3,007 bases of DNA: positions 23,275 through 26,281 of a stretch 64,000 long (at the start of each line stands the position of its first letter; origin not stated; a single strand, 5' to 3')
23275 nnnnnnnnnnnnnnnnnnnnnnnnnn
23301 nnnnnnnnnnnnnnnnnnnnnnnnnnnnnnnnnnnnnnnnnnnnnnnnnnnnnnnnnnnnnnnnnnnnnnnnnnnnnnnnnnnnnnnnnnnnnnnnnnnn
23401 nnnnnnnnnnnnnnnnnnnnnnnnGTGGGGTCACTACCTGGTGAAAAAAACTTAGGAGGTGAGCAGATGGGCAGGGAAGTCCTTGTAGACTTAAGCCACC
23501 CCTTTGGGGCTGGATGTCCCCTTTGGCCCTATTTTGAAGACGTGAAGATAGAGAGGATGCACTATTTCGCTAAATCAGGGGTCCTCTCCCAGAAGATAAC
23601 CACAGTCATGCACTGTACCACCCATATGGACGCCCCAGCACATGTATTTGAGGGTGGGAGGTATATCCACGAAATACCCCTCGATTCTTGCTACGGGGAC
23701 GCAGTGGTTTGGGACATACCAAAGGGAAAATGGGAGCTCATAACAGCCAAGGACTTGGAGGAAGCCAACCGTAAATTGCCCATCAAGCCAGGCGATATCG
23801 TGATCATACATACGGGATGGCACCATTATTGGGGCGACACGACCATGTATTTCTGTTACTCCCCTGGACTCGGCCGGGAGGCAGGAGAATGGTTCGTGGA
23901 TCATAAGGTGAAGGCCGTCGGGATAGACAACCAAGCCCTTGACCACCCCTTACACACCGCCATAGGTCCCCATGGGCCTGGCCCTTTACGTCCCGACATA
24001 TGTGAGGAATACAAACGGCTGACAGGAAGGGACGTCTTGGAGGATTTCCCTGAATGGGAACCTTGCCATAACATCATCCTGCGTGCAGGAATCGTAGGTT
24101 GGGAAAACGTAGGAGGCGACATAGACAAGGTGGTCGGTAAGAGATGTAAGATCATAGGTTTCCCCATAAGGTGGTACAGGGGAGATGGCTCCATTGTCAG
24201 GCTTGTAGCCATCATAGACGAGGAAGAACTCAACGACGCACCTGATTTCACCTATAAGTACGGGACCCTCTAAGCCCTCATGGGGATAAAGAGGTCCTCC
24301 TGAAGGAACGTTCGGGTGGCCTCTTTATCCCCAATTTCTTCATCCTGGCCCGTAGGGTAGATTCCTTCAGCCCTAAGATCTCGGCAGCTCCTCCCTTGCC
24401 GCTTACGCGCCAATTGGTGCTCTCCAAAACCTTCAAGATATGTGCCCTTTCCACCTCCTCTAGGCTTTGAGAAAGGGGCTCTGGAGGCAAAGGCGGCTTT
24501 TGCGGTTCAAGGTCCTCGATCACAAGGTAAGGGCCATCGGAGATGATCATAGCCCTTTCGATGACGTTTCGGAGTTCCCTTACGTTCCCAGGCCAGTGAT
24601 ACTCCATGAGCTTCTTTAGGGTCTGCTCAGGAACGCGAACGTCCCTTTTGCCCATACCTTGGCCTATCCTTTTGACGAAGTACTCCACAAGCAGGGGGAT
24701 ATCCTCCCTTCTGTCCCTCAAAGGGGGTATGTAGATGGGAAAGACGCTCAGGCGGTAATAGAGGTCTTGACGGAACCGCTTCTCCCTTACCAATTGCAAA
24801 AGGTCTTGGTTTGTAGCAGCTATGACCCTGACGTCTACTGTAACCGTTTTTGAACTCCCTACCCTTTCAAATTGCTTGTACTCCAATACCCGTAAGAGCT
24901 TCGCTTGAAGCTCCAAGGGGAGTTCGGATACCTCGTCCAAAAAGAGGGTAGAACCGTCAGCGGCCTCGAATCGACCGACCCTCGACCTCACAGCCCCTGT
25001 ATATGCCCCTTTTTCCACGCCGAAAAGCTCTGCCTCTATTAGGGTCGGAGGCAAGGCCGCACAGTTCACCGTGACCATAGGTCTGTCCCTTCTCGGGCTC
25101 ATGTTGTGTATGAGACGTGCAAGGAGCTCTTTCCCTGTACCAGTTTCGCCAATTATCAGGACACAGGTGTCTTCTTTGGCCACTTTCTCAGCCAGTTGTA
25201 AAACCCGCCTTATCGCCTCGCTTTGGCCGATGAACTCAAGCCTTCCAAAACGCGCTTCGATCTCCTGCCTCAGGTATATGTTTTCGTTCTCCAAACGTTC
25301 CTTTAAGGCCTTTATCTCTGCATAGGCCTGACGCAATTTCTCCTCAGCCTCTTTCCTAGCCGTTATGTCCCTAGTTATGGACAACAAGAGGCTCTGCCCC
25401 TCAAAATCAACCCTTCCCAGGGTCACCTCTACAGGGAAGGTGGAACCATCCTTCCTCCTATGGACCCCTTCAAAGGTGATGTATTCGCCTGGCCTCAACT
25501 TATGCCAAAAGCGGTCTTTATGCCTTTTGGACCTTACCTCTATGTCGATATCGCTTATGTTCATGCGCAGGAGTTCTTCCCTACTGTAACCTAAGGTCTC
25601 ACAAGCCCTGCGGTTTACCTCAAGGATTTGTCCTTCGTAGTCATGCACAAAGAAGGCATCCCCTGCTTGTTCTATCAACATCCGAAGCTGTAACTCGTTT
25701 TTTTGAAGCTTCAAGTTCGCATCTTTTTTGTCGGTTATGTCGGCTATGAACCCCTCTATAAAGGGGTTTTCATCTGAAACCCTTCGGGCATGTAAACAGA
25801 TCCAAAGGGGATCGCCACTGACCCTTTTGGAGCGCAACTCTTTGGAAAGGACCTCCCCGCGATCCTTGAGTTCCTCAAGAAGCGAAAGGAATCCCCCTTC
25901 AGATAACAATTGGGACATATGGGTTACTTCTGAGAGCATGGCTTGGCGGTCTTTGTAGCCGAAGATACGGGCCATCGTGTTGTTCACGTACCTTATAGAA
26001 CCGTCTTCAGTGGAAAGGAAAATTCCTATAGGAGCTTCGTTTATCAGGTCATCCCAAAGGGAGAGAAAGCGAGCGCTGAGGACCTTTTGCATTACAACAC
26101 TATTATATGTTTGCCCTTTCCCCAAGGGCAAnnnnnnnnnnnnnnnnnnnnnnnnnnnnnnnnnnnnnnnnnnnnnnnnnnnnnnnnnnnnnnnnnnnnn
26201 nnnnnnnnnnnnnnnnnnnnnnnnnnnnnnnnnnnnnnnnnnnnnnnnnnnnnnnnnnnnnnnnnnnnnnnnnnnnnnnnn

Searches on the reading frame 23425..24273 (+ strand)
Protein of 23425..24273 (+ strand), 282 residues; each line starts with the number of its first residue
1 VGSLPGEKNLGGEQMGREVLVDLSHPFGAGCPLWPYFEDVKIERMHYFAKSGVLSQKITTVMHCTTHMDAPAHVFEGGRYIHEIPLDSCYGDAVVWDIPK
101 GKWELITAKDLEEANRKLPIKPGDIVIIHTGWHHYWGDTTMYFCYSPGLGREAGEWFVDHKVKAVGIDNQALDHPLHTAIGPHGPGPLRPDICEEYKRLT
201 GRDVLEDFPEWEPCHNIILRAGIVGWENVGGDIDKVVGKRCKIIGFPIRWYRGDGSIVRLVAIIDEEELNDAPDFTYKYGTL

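Call 6: search_protein_families(library=pfam, proteins=[window:23425-24273:+], max_evalue=0.000001)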
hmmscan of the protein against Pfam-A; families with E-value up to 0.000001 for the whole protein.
window:23425-24273:+ (282 aa): 1 family
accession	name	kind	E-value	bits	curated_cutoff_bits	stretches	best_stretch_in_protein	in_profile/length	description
PF04199.19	Cyclase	-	3.6e-40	137.9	23.1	1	21-174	1-142/142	Putative cyclase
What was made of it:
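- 23467..24273 (+): Cyclase-family enzyme; candidate dihydrophloroglucinol cyclohydrolase (DPGC). PF04199 (call 6).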

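Call 22: search_protein_families(library=ncbifam, proteins=[window:23425-24273:+], max_evalue=1e-10)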
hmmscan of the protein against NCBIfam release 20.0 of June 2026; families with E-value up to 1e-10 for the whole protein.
window:23425-24273:+ (282 aa): 1 family
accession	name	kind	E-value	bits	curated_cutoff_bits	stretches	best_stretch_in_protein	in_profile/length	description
TIGR03035.1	trp_arylform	equivalog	1e-12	48.5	223.05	1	20-173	2-148/206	arylformamidase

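Call 24: search_solved_structures(query=window:23425-24273:+, max_evalue=0.00001)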
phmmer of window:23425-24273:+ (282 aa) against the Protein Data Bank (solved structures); distinct sequences matched with E-value up to 0.00001: 3.
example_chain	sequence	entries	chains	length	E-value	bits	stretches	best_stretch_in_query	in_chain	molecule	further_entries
1r61_A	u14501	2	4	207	1.6e-08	37.3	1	21-173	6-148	metal-dependent hydrolase | Hydrolase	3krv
4cog_A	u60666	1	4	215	4.4e-07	32.6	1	18-174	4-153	KYNURENINE FORMAMIDASE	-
2b0a_A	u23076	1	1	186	5.7e-06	29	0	52-168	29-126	Hypothetical protein MJ0783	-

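Call 68: find_homologous_proteins(query=window:23467-24273:+, max_evalue=1e-20)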
Query window:23467-24273:+ (268 aa): 1248 proteins with E <= 1e-20 among 1501 candidates; the best 120 are listed.
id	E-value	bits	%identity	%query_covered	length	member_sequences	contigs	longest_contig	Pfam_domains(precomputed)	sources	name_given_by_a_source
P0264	2.0e-180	617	94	100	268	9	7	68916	PF04199.20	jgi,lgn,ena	-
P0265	3.7e-150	517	78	100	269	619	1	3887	PF04199.20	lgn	-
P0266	9.6e-149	513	79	99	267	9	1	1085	PF04199.20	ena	-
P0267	1.4e-147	509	79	100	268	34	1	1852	PF04199.20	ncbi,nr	ncbi:MAG: cyclase family protein [Bacteroidetes bacterium]|nr:cyclase family protein [Bacteroidota b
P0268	1.3e-144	499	76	100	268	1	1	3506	PF04199.20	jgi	jgi:kynurenine formamidase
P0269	1.3e-144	499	76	100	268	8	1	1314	PF04199.20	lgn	-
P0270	3.8e-143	494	76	100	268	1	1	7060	PF04199.20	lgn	-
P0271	4.7e-142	491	78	100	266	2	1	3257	PF04199.20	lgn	-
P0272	1.1e-141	490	76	100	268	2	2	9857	PF04199.20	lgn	-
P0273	4.8e-140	484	74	100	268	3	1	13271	PF04199.20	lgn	-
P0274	6.5e-140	484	77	100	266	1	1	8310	PF04199.20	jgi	jgi:kynurenine formamidase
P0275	1.1e-138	480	75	100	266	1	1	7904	PF04199.20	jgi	jgi:kynurenine formamidase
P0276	5.6e-138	477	75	100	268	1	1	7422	PF04199.20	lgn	-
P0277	1.9e-137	476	77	100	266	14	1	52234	PF04199.20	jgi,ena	-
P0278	4.5e-137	474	75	100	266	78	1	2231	PF04199.20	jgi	jgi:kynurenine formamidase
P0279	5.2e-137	474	74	100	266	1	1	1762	PF04199.20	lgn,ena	-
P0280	5.6e-137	474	74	98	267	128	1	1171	PF04199.20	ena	-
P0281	6.6e-137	474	74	100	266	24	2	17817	PF04199.20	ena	-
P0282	6.9e-137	474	74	100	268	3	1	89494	PF04199.20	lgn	-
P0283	2.6e-136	472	74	100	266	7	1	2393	PF04199.20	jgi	jgi:kynurenine formamidase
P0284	2.8e-136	472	74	98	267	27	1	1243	PF04199.20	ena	-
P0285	4.0e-136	471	75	100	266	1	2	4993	PF04199.20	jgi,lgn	jgi:kynurenine formamidase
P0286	5.5e-136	471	74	100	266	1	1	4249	PF04199.20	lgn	-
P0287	6.6e-136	471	74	100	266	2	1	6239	PF04199.20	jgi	-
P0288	1.2e-135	470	73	100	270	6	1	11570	PF04199.20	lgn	-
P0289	1.5e-135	469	72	100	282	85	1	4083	PF04199.20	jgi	jgi:kynurenine formamidase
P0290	1.5e-134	466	74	98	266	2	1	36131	PF04199.20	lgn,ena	-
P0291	2.7e-134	465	76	100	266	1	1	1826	PF04199.20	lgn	-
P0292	3.0e-134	465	75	98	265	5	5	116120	PF04199.20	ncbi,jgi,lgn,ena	jgi:kynurenine formamidase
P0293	1.0e-133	463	72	100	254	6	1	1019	PF04199.20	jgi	jgi:kynurenine formamidase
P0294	1.6e-133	463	71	100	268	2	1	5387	PF04199.20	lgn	-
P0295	2.0e-133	462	74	100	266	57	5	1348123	PF04199.20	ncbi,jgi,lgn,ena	-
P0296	2.0e-133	462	49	93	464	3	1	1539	PF04199.20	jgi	jgi:kynurenine formamidase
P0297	2.4e-133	462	74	98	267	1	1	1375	PF04199.20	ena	-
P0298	4.3e-133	461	74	99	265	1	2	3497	PF04199.20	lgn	-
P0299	1.4e-132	460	74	100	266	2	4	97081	PF04199.20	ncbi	ncbi:MAG: cyclase family protein [Moorellaceae bacterium]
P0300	1.6e-132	459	72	100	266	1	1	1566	PF04199.20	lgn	-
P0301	3.2e-132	458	74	100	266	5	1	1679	PF04199.20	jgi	-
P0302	3.4e-132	458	73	100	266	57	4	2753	PF04199.20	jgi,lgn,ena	-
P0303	3.7e-132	458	70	100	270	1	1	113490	PF04199.20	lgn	-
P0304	6.2e-132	458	73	100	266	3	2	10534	PF04199.20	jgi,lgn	-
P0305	1.2e-131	457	73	100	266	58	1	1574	PF04199.20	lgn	-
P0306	1.3e-131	457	74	98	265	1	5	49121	PF04199.20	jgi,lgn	jgi:kynurenine formamidase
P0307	2.6e-131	455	72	100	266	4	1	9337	PF04199.20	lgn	-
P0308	4.6e-131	455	72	100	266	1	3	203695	PF04199.20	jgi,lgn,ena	-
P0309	5.8e-131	454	72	100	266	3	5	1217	PF04199.20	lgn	-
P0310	6.9e-131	454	72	100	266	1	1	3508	PF04199.20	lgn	-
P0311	1.7e-130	453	76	95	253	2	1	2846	PF04199.20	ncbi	-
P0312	1.6e-129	450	76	95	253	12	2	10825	PF04199.20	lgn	-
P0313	3.8e-129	448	72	100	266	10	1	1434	PF04199.20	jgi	-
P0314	6.9e-129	448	71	100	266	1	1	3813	PF04199.20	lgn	-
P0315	1.2e-128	447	72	100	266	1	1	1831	PF04199.20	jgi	-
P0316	2.7e-128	446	75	94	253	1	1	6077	PF04199.20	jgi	-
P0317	7.5e-128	444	75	95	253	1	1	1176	PF04199.20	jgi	jgi:kynurenine formamidase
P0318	3.3e-127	442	75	95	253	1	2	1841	PF04199.20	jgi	jgi:kynurenine formamidase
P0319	8.9e-127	441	74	95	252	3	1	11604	PF04199.20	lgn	-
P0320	9.7e-127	440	72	100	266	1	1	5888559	PF04199.20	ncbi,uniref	ncbi:cyclase family protein [Brevibacillus fluminis]|uniref:cyclase family protein n=1 Tax=Brevibaci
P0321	2.9e-126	439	69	100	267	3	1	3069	PF04199.20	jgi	jgi:kynurenine formamidase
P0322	7.5e-126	438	69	100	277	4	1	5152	PF04199.20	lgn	-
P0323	1.8e-125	436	74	94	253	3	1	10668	PF04199.20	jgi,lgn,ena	-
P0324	2.7e-125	436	74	94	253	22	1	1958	PF04199.20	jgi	-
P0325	2.9e-125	436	74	95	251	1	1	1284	PF04199.20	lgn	-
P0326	5.4e-125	435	74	94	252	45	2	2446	PF04199.20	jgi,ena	jgi:kynurenine formamidase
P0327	6.1e-125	435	73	94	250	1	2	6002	PF04199.20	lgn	-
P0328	6.5e-125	434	73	95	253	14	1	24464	PF04199.20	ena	-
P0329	7.9e-125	434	68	100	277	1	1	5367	PF04199.20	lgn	-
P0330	3.1e-124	432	70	100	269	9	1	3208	PF04199.20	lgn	-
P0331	4.0e-124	432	69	100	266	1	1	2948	PF04199.20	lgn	-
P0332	4.2e-124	432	72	94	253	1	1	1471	PF04199.20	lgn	-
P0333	5.5e-124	431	73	94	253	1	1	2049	PF04199.20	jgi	jgi:kynurenine formamidase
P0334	1.9e-123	430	73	94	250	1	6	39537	PF04199.20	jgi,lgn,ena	jgi:kynurenine formamidase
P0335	1.9e-123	430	73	94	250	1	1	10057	PF04199.20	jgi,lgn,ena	-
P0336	2.2e-123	429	69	100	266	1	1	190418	PF04199.20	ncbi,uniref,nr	ncbi:cyclase family protein [Alteribacillus sp. YIM 98480]|uniref:cyclase family protein n=1 Tax=Alt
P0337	3.5e-123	429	72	94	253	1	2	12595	PF04199.20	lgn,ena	-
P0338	4.4e-123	428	69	100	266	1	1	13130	PF04199.20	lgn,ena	-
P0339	5.6e-123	428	68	100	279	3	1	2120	PF04199.20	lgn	-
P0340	6.1e-123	428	71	94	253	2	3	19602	PF04199.20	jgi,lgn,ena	-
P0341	7.1e-123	428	74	94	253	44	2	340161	PF04199.20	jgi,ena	jgi:kynurenine formamidase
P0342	1.2e-122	427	72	94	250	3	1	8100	PF04199.20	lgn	-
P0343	1.4e-122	427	73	94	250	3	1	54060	PF04199.20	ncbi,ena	-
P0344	2.1e-122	426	72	94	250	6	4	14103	PF04199.20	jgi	jgi:kynurenine formamidase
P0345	2.3e-122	426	72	94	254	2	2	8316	PF04199.20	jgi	jgi:kynurenine formamidase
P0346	2.3e-122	426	73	93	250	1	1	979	PF04199.20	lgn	-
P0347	2.5e-122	426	72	94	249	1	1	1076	PF04199.20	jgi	jgi:kynurenine formamidase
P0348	4.0e-122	425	72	94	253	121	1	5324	PF04199.20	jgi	jgi:kynurenine formamidase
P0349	4.7e-122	425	72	93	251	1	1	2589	PF04199.20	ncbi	-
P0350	5.6e-122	425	72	94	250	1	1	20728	PF04199.20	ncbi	-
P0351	6.4e-122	425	72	94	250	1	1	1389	PF04199.20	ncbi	-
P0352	6.5e-122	425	72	94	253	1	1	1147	PF04199.20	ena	-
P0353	6.8e-122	425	71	94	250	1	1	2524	PF04199.20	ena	-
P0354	7.1e-122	424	72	94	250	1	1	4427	PF04199.20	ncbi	-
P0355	1.3e-121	424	71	94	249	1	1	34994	PF04199.20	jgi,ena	jgi:kynurenine formamidase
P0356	1.4e-121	424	73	94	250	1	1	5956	PF04199.20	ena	-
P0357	1.8e-121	423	72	94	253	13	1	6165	PF04199.20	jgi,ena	-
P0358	1.9e-121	423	72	94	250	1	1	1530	PF04199.20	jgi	jgi:kynurenine formamidase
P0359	2.2e-121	423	72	94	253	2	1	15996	PF04199.20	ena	-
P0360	2.3e-121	423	70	94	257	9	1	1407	PF04199.20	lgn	-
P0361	2.5e-121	423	72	94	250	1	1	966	PF04199.20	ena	-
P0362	2.6e-121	423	71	94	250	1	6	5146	PF04199.20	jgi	jgi:kynurenine formamidase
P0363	2.8e-121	423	68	100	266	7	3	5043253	PF04199.20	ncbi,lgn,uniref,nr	ncbi:MAG: cyclase family protein [Rubrivivax sp.]|uniref:Putative cyclase n=1 Tax=Rubrivivax gelatin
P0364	2.9e-121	422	72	94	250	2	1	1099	PF04199.20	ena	-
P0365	3.9e-121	422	71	94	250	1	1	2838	PF04199.20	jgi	jgi:kynurenine formamidase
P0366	4.5e-121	422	72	94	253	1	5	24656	PF04199.20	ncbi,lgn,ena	-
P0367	5.7e-121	422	73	94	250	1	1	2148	PF04199.20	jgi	jgi:kynurenine formamidase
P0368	5.9e-121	421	72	94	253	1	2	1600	PF04199.20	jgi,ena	-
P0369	6.7e-121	421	71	94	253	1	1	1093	PF04199.20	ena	-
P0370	6.7e-121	421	71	94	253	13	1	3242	PF04199.20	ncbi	-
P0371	7.9e-121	421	71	94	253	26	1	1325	PF04199.20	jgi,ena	-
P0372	8.8e-121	421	71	94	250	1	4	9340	PF04199.20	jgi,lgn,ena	-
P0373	1.1e-120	421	71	94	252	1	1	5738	PF04199.20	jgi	jgi:kynurenine formamidase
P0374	1.1e-120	421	71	94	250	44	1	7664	PF04199.20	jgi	jgi:kynurenine formamidase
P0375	1.2e-120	421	72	94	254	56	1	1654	PF04199.20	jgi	-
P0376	1.2e-120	420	72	94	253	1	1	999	PF04199.20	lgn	-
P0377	1.3e-120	420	71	94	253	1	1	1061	PF04199.20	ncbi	-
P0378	1.4e-120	420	71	94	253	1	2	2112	PF04199.20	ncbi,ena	-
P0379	1.4e-120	420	71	94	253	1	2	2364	PF04199.20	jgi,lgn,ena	jgi:kynurenine formamidase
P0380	1.5e-120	420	72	92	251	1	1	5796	PF04199.20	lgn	-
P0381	1.8e-120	420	71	94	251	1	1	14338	PF04199.20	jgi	jgi:kynurenine formamidase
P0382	2.2e-120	420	72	94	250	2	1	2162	PF04199.20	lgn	-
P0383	2.7e-120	419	72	94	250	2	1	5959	PF04199.20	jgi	jgi:kynurenine formamidase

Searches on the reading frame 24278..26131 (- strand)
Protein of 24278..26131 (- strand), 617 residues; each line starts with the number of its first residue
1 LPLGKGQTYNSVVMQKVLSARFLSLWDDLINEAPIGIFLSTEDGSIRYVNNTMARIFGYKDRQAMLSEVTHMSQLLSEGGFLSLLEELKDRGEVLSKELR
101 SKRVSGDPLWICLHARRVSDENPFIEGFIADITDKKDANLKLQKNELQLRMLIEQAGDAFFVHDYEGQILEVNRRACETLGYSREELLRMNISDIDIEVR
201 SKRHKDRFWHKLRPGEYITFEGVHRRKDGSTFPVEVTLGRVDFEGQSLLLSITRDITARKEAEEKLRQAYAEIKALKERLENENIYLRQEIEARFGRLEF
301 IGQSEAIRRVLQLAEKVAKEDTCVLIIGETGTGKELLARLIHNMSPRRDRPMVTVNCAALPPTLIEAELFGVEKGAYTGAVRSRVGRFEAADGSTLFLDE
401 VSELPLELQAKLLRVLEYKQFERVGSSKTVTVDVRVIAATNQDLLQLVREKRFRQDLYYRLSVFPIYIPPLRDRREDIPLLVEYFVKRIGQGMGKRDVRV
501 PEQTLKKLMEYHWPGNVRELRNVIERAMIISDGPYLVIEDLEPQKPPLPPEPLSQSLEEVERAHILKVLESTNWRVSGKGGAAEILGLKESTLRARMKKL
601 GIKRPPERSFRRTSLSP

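Call 6: search_protein_families(library=pfam, proteins=[window:24278-26131:-], max_evalue=0.000001)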
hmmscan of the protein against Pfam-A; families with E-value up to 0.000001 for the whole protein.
window:24278-26131:- (617 aa): 10 families
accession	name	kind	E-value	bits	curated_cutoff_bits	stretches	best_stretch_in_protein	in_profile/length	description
PF00158.32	Sigma54_activat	-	2.6e-71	239.2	20.2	1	301-466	2-167/168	Sigma-54 interaction domain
PF13426.13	PAS_9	-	3.7e-25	88.6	27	2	158-258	2-103/103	PAS domain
PF25601.1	AAA_lid_14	-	3.3e-24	85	27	1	472-544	1-73/87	AAA+ ATPase lid domain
PF00989.32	PAS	-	1.3e-22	80.3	22.6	2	148-252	2-109/113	PAS fold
PF14532.12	Sigma54_activ_2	-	5e-21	75.8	25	1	301-471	1-138/138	Sigma-54 interaction domain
PF13188.13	PAS_8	-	7.3e-18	64.2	21.8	1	148-196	2-48/65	PAS domain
PF08448.16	PAS_4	-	1.9e-12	47.8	23.1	0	33-134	4-107/110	PAS fold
PF02954.25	HTH_8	-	1.5e-09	37.8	22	1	556-600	1-42/42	Bacterial regulatory protein, Fis family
PF08447.18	PAS_3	-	5.8e-09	36.5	25.6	0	170-237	2-71/89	PAS fold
PF07728.20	AAA_5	-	1.4e-08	35.3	22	1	324-444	2-125/139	AAA domain (dynein-related subfamily)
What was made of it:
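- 24278..26131 (-): Sigma-54 enhancer-binding activator with two PAS domains; presumed regulator of the island. Sigma54_activat at 239 bits, PAS, HTH_8 (call 6).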

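Call 22: search_protein_families(library=ncbifam, proteins=[window:24278-26131:-], max_evalue=1e-10)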
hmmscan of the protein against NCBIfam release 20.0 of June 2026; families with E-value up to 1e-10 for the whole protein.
window:24278-26131:- (617 aa): 29 families (the best 25 are shown)
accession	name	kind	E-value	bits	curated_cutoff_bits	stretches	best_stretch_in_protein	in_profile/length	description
NF011958.0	PRK15429.1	equivalog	1.5e-118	397.3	830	1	265-604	345-688/692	formate hydrogenlyase transcriptional activator FlhA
TIGR01817.1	nifA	equivalog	4e-107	359.2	528.85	1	252-556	152-453/534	nif-specific transcriptional activator NifA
NF003451.0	PRK05022.1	equivalog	2.3e-104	349.9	476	1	265-532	158-424/512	nitric oxide reductase transcriptional regulator NorR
NF041552.1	TF_PrdR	equivalog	1.3e-98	330.9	795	1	139-599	126-575/577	sigma-54 dependent transcriptional regulator PrdR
TIGR02915.1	PEP_resp_reg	equivalog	2.1e-96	323.5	502.6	1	278-603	120-445/445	PEP-CTERM-box response regulator transcription factor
NF041906.1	V4R_TF_MobR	exception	1.1e-93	314.6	999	1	272-599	206-543/544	phenol degradation transcriptional regulator MobR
NF038308.1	RNA_repair_RtcR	equivalog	7.2e-93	312.2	650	1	277-541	159-432/530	RNA repair transcriptional activator RtcR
NF008469.0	PRK11361.1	equivalog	2.2e-89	300.3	714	1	280-544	125-389/461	acetoacetate metabolism transcriptional regulator AtoC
TIGR02974.1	phageshock_pspF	equivalog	4e-89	299.1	443.55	1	301-539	2-241/336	phage shock protein operon transcriptional activator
TIGR01818.1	ntrC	equivalog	4.7e-88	296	558.6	1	293-543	129-379/463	nitrogen regulation protein NR(I)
NF050807.1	TransRegFlbDCaul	equivalog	1.1e-87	294.8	750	1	299-538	119-358/454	sigma-54-dependent transcriptional regulator FlbD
NF051870.1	NAssimRespRegNtrX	equivalog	8.6e-82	275.4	600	1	278-534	122-371/452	nitrogen assimilation response regulator NtrX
NF049963.1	RespRegFlgRCampy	domain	1.3e-81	274.6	750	1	262-600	101-427/429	fla regulon two-component system response regulator FlgR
NF007689.0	PRK10365.1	equivalog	2e-81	274.1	760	1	296-597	137-439/441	sigma-54-dependent response regulator transcription factor ZraR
NF011953.0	PRK15424.1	equivalog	1.2e-80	271.7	703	1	265-599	184-533/538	propionate catabolism operon regulatory protein PrpR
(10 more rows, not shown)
